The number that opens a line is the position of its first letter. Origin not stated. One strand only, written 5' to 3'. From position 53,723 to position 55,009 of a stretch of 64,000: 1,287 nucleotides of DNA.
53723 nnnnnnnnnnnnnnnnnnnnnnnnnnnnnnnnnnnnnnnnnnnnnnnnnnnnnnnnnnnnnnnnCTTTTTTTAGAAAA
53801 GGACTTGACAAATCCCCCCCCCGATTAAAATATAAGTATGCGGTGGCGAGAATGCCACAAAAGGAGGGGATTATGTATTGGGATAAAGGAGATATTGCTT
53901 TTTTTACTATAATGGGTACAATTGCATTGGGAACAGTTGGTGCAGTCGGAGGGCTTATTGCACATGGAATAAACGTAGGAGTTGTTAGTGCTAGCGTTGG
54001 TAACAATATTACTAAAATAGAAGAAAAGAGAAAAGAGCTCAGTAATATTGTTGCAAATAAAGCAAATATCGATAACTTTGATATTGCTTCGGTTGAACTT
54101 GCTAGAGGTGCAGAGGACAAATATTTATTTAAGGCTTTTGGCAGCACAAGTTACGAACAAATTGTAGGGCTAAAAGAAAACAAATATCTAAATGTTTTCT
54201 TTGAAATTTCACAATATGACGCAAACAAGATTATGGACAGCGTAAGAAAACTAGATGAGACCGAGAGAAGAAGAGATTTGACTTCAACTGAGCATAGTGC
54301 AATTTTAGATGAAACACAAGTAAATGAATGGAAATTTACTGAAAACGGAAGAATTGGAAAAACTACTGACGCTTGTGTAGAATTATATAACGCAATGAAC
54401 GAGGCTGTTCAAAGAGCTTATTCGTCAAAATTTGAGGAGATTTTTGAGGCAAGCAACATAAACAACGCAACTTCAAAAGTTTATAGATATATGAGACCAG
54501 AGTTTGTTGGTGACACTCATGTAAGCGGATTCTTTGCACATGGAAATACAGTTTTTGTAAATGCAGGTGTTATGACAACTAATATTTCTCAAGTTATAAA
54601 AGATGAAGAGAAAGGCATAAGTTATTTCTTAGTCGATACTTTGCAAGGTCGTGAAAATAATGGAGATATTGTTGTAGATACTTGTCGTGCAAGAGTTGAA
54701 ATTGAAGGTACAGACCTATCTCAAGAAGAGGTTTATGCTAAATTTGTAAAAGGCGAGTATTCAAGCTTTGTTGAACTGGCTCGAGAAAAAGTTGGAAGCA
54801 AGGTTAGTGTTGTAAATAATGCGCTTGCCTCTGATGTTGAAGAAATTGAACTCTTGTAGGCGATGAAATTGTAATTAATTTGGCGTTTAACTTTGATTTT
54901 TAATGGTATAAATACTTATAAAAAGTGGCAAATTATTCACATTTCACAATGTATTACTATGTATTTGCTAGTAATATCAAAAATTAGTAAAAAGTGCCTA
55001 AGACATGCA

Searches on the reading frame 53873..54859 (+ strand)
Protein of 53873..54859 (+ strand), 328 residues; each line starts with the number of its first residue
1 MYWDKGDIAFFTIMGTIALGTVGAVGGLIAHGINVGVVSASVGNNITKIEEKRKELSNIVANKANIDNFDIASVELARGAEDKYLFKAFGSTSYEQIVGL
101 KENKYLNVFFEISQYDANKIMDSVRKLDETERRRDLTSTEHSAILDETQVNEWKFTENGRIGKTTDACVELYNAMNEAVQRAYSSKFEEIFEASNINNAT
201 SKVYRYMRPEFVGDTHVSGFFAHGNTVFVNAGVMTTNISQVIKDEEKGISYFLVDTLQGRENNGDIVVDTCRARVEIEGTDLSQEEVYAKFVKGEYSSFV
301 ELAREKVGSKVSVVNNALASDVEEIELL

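Call 9: search_protein_families(library=pfam, proteins=[window:53873-54856:+], max_evalue=0.01)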
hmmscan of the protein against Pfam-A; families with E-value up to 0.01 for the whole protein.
window:53873-54856:+ (328 aa): 0 families

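Call 47: find_encoding_contigs(protein=window:53873-54859:+, flank=3000, max_places=10)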
Protein window:53873-54859:+ (328 aa): no gene with exactly this product is on record in the collection.

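Call 54: search_protein_families(library=pfam, proteins=[window:53873-54856:+], max_evalue=0.05)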
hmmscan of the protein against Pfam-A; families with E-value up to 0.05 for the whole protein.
window:53873-54856:+ (328 aa): 0 families

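Call 55: find_homologous_proteins(query=window:53873-54856:+, max_evalue=1e-10)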
Query window:53873-54856:+ (328 aa): 14 proteins with E <= 1e-10 among 2692 candidates.
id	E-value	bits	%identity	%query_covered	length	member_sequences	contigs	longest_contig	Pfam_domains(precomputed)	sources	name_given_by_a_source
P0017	4.2e-208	708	100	100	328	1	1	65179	-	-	-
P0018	3.5e-103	363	54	100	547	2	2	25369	PF13606.13,PF12796.14,PF00023.37,PF13637.13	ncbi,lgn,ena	-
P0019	4.3e-102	360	54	98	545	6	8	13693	PF12796.14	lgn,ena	-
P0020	8.3e-101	355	56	97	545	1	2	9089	PF12796.14,PF00023.37,PF13637.13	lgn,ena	-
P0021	4.0e-100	353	53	97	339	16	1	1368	-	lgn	-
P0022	9.6e-93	329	50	99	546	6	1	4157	PF12796.14,PF00023.37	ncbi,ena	-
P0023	1.9e-92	328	50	96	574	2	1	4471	PF13606.13,PF13857.13,PF12796.14,PF13637.13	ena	-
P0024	2.4e-91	324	49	100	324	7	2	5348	-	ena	-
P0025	1.8e-88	315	50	100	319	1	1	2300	-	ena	-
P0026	1.4e-70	256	41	98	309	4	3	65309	-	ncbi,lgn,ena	-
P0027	1.6e-68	249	43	96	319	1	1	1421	-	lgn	-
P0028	7.0e-68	247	42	96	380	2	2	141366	-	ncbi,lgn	-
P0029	9.4e-64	234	44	97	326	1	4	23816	-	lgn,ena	-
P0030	1.6e-62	230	42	85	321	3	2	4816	-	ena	-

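Call 56: find_encoding_contigs(protein=P0019, flank=1500, max_places=10)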
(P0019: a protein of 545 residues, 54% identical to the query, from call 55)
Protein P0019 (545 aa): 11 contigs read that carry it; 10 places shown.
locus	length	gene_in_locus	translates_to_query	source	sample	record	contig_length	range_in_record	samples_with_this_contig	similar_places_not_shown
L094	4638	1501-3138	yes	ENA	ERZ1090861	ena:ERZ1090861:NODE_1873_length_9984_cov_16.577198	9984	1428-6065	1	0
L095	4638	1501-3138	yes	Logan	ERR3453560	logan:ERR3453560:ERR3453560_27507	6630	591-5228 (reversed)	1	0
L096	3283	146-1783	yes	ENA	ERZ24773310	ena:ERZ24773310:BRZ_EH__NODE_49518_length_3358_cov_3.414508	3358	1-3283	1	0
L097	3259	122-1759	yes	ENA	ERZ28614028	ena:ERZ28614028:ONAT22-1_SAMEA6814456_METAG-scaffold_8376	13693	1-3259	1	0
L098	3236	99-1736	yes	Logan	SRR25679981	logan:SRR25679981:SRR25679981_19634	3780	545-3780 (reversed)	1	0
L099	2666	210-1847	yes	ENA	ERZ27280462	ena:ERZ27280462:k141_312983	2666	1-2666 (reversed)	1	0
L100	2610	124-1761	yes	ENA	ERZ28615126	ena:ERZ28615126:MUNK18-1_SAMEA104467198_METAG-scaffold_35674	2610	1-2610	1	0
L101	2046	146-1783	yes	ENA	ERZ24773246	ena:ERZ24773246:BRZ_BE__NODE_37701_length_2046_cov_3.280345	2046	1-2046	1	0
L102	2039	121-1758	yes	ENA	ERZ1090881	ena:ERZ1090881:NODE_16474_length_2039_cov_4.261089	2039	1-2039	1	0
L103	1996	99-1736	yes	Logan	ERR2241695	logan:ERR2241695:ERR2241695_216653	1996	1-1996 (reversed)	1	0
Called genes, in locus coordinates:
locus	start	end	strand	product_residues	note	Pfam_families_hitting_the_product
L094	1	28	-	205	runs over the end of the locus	PF09522:RE_R_Pab1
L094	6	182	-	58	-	-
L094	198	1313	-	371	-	-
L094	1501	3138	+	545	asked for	PF12796:Ank_2 (weak)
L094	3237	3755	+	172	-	PF04167:DUF402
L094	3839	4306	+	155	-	-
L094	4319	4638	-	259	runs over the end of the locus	PF00753:Lactamase_B, PF13483:Lactamase_B_3, PF12706:Lactamase_B_2 (weak)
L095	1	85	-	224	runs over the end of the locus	PF09522:RE_R_Pab1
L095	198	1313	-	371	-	-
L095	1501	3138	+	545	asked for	PF12796:Ank_2 (weak)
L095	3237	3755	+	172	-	PF04167:DUF402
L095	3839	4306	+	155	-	-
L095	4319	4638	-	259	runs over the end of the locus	PF00753:Lactamase_B, PF13483:Lactamase_B_3, PF12706:Lactamase_B_2 (weak)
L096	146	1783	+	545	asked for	PF12796:Ank_2 (weak)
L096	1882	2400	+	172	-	PF04167:DUF402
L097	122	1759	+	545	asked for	PF12796:Ank_2 (weak)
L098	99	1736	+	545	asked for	PF12796:Ank_2 (weak)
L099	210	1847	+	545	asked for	PF12796:Ank_2 (weak)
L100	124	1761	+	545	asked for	PF12796:Ank_2 (weak)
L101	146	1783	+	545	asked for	PF12796:Ank_2 (weak)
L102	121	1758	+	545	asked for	PF12796:Ank_2 (weak)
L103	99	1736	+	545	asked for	PF12796:Ank_2 (weak)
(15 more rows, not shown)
